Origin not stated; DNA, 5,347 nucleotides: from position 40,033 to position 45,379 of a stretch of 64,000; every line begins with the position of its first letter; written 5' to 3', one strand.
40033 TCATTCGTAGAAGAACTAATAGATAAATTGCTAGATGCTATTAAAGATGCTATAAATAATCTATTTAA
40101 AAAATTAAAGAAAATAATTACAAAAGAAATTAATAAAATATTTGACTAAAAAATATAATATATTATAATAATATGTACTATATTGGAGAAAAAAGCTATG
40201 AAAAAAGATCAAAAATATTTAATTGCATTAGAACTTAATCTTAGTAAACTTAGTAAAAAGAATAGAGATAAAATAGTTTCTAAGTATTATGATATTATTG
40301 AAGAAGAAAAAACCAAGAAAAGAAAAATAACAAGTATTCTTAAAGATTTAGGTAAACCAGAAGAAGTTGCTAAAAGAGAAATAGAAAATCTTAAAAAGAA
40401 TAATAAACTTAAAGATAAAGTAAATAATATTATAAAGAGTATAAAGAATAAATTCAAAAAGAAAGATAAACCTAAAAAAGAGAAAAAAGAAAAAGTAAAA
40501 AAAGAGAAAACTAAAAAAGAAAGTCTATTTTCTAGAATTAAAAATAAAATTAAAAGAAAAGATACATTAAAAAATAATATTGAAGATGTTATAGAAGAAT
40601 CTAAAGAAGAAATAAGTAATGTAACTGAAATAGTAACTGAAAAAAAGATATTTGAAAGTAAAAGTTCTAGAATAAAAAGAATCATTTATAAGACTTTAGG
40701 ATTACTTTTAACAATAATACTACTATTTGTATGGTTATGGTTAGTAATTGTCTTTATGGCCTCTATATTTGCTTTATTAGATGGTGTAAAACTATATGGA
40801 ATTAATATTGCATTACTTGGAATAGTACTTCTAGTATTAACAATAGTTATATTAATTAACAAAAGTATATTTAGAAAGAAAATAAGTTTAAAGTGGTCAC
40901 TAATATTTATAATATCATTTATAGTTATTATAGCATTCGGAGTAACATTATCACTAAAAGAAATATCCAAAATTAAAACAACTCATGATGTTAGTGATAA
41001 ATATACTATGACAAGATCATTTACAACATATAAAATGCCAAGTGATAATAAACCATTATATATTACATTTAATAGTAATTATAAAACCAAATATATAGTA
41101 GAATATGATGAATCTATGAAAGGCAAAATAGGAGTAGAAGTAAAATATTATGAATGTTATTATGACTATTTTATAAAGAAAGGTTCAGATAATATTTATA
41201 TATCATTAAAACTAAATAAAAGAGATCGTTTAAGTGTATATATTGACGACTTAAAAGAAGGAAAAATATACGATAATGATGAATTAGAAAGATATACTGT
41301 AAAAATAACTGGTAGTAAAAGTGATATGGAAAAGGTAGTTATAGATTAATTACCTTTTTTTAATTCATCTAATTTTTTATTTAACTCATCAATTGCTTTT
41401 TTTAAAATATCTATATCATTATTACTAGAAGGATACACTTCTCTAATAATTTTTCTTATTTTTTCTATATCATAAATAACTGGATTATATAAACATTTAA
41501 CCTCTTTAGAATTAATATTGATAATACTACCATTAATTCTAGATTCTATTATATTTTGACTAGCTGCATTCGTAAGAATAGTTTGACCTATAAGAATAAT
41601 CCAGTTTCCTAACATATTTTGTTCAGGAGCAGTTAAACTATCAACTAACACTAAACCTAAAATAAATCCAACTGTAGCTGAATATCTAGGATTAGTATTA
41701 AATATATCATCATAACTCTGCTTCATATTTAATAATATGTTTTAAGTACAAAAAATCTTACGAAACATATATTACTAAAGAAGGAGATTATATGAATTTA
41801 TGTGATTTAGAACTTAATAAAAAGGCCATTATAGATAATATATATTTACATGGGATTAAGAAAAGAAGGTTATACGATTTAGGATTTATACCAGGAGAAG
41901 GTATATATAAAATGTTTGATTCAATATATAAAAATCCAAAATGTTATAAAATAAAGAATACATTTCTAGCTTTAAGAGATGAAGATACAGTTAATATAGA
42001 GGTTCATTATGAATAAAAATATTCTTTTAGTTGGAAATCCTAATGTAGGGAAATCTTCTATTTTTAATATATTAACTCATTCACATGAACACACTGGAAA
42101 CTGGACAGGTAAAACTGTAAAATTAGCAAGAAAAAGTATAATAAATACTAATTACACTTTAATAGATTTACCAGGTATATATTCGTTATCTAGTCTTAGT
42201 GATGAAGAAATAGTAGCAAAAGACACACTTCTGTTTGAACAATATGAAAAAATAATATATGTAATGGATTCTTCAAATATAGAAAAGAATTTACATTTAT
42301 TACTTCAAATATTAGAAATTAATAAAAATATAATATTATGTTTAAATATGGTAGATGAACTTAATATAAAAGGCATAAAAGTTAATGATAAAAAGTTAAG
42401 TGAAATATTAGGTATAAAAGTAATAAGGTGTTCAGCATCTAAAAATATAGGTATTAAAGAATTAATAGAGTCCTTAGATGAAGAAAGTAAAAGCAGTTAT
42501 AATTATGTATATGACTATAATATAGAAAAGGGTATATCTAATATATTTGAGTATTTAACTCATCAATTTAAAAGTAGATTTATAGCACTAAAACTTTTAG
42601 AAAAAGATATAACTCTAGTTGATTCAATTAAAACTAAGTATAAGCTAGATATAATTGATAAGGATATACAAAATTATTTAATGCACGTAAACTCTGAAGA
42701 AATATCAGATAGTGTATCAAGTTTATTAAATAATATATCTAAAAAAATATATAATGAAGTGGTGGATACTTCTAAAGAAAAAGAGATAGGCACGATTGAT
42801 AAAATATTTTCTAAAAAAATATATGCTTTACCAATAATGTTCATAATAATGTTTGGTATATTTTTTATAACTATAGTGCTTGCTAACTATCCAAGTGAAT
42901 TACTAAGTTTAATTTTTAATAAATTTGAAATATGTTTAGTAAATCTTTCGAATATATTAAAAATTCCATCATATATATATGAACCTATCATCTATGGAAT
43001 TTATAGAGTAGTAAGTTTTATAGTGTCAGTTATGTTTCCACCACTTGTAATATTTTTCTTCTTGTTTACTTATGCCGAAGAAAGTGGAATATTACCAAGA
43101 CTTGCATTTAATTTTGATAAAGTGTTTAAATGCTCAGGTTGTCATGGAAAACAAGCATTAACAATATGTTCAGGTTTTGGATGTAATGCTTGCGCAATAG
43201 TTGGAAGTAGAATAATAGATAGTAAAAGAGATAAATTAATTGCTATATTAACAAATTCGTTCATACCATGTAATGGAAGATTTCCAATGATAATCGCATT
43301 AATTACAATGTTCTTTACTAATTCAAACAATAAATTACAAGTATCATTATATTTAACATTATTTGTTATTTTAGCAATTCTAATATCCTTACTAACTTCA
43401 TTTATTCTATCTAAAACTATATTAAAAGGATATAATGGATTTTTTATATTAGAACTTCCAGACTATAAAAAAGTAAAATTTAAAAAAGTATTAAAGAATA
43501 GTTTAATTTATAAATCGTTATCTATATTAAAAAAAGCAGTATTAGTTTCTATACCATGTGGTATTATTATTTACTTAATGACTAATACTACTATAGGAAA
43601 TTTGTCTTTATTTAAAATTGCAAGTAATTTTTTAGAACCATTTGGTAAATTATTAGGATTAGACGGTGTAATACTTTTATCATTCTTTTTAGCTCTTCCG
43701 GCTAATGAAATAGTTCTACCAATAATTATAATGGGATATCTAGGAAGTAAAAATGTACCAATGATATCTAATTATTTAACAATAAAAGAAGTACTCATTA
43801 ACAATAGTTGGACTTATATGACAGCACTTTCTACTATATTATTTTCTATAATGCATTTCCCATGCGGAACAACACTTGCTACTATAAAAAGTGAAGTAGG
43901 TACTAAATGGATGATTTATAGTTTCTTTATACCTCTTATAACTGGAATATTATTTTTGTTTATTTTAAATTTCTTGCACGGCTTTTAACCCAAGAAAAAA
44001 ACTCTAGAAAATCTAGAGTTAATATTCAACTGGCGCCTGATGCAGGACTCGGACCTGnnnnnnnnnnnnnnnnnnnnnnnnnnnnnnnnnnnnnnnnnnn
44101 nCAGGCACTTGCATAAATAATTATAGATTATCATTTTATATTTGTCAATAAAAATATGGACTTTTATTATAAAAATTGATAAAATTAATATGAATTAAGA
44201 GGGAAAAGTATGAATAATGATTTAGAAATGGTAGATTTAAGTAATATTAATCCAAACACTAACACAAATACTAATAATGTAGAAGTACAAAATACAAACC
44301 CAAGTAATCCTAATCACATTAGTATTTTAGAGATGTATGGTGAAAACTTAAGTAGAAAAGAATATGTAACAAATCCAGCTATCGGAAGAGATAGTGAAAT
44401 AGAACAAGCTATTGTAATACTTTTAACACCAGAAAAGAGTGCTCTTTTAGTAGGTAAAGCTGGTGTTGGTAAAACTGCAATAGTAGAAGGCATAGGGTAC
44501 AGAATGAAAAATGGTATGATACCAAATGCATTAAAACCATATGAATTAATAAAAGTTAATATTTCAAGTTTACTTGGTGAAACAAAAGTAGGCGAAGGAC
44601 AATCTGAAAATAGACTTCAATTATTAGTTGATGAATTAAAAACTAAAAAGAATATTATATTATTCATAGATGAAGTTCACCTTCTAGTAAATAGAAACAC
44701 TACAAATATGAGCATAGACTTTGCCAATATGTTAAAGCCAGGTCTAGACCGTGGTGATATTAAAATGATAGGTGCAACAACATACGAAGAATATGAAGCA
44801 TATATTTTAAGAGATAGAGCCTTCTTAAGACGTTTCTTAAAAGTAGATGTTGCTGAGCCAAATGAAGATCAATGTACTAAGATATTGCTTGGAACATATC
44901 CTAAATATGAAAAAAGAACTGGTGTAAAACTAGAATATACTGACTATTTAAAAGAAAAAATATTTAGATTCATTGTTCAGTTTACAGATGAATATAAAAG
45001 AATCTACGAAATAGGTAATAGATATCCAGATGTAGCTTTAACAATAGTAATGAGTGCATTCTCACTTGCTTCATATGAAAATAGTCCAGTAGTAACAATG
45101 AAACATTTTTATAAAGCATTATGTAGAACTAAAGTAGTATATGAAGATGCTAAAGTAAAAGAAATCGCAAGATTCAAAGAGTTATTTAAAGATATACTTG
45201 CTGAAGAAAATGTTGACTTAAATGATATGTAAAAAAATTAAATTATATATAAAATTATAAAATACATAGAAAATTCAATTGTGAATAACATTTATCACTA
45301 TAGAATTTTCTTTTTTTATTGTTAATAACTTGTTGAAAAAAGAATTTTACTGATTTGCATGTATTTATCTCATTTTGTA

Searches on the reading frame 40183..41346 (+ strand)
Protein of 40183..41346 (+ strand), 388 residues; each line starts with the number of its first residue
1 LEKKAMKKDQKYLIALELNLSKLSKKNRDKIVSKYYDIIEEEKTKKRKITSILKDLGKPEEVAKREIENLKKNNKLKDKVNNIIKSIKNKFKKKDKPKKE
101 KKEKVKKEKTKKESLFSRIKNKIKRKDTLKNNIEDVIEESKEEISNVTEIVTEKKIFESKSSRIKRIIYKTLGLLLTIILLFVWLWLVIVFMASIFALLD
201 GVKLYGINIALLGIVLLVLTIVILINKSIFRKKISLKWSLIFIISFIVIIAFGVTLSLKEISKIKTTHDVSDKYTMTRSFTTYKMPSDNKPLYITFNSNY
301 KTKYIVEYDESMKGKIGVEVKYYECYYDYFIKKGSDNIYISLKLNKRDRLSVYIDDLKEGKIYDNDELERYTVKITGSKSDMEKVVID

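Call 66: search_protein_families(library=pfam, proteins=[window:40183-41346:+], max_evalue=0.00001)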
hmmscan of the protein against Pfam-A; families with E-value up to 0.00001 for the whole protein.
window:40183-41346:+ (388 aa): 1 family
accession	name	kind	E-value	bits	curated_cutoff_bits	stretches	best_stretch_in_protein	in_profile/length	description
PF22564.2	HAAS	-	9.9e-06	26.3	27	0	11-64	1-54/55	HAAS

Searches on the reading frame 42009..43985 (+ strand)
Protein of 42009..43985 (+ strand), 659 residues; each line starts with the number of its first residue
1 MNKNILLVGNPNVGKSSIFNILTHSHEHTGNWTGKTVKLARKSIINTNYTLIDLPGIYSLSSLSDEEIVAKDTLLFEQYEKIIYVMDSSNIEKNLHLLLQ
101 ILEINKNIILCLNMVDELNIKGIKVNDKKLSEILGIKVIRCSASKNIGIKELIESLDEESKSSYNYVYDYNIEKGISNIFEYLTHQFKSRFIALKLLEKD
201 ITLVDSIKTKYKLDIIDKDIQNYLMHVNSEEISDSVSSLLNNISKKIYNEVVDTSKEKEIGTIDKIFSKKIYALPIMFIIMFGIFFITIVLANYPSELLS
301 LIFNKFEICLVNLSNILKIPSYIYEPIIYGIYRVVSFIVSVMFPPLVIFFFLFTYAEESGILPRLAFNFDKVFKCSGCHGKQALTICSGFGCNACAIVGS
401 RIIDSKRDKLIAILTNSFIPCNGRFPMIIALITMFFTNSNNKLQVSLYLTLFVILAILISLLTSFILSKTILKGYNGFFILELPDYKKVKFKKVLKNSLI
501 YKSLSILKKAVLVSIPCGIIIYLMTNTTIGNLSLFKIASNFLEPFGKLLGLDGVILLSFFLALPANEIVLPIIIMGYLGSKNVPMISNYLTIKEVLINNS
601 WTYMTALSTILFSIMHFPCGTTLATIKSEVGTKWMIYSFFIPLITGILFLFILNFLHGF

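Call 66: search_protein_families(library=pfam, proteins=[window:42009-43985:+], max_evalue=0.00001)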
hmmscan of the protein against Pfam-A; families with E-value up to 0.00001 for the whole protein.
window:42009-43985:+ (659 aa): 6 families
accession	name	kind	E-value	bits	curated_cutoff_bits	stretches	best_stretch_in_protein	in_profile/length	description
PF02421.24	FeoB_N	-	1.8e-52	177.4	27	1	4-155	2-155/156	Ferrous iron transport protein B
PF07670.19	Gate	-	8.6e-26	90.9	29.6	2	340-432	2-101/104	Nucleoside recognition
PF01926.29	MMR_HSR1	-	1.1e-17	64.6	21.9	1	5-113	2-112/113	50S ribosome-binding GTPase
PF07664.17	FeoB_C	-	9.9e-10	38.4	26.6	1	450-498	2-51/54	Ferrous iron transport protein B C terminus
PF09439.16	SRPRB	-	1.2e-07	31.7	25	1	3-105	4-103/178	Signal recognition particle receptor beta subunit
PF17910.6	FeoB_Cyto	-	3e-06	28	23.4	1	168-252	1-89/90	FeoB cytosolic helical domain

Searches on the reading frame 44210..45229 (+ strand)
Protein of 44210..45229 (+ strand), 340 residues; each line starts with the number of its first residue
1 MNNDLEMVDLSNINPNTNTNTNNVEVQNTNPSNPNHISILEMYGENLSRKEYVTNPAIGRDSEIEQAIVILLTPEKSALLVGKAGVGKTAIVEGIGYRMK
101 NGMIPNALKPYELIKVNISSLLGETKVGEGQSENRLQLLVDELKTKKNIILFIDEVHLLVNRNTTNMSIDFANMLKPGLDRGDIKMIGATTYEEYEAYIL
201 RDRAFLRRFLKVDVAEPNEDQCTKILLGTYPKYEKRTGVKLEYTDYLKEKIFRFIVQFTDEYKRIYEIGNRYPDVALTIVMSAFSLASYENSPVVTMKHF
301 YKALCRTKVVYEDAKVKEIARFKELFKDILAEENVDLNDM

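Call 66: search_protein_families(library=pfam, proteins=[window:44210-45229:+], max_evalue=0.00001)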
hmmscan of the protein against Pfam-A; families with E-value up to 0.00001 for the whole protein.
window:44210-45229:+ (340 aa): 1 family
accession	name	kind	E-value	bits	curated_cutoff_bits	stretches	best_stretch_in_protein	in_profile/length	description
PF00004.35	AAA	-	2.5e-13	51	21.2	1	79-203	2-121/131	ATPase family associated with various cellular activities (AAA)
